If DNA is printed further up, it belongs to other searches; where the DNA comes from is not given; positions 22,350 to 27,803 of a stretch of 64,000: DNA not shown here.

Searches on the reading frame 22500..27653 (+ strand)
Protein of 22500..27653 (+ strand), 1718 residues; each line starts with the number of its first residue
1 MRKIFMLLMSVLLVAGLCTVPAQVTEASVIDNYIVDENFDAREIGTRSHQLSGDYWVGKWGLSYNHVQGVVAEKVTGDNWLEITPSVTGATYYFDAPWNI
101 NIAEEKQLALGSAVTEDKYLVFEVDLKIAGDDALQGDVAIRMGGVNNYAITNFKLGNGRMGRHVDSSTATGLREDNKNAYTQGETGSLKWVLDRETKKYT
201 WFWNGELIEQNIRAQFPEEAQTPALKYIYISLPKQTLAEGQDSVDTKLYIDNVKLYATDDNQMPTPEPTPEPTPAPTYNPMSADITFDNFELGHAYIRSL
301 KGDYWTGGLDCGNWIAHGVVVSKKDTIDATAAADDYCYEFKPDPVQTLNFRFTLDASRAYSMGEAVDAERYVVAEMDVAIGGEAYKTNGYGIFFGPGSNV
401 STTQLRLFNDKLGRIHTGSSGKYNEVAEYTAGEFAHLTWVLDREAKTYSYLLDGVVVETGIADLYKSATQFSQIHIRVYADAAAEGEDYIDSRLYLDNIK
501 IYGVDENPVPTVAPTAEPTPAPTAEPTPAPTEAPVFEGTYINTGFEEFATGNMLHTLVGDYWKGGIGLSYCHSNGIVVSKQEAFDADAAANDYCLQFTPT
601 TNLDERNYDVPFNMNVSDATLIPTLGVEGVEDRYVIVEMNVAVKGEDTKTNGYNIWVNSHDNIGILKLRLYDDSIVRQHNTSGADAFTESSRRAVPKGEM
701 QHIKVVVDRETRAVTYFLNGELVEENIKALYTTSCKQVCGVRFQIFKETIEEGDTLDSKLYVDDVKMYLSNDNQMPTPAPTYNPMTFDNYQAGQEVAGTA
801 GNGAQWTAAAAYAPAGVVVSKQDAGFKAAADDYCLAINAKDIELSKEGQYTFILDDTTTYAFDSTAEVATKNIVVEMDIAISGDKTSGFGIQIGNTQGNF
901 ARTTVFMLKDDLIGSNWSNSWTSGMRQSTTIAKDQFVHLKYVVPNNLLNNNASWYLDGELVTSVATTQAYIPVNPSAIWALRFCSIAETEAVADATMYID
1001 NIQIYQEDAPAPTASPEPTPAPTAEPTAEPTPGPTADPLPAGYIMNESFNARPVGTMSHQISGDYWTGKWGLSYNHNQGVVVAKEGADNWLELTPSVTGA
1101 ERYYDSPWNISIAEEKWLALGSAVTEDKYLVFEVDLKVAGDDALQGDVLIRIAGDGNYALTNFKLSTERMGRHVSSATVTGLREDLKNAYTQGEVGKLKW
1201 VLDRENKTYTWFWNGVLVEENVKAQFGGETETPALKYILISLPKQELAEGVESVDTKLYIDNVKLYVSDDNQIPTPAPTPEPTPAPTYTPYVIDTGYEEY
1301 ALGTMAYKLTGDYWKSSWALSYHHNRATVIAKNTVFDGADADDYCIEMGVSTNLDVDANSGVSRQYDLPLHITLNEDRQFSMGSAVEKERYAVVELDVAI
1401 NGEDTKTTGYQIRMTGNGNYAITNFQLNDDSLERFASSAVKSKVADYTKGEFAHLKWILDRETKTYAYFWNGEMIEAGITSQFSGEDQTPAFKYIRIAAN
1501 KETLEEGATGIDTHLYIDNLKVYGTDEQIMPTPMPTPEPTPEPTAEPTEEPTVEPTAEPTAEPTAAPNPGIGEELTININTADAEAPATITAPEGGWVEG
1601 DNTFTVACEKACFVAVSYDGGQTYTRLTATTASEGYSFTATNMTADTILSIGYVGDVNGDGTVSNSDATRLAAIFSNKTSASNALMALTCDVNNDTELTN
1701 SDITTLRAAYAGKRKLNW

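Call 39: search_protein_families(library=pfam, proteins=[window:22500-27653:+], max_evalue=0.001)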
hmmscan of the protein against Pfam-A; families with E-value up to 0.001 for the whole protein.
window:22500-27653:+ (1718 aa): 4 families
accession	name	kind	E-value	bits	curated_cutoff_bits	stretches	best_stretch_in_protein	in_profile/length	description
PF22585.3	Sialidase-like_CBM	-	1.3e-08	35.4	27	0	1396-1476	43-123/156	Sialidase-like, CBM domain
PF00404.24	Dockerin_1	-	5.6e-06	26.9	22.9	1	1655-1706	2-52/57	Dockerin type I domain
PF05887.16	Trypan_PARP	-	1.8e-05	25.2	100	0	1502-1569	34-101/134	Procyclic acidic repetitive protein (PARP)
PF12469.13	Cmr2_N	-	0.00076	20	25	0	1310-1327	19-36/111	CRISPR-associated protein Cmr2, N-terminal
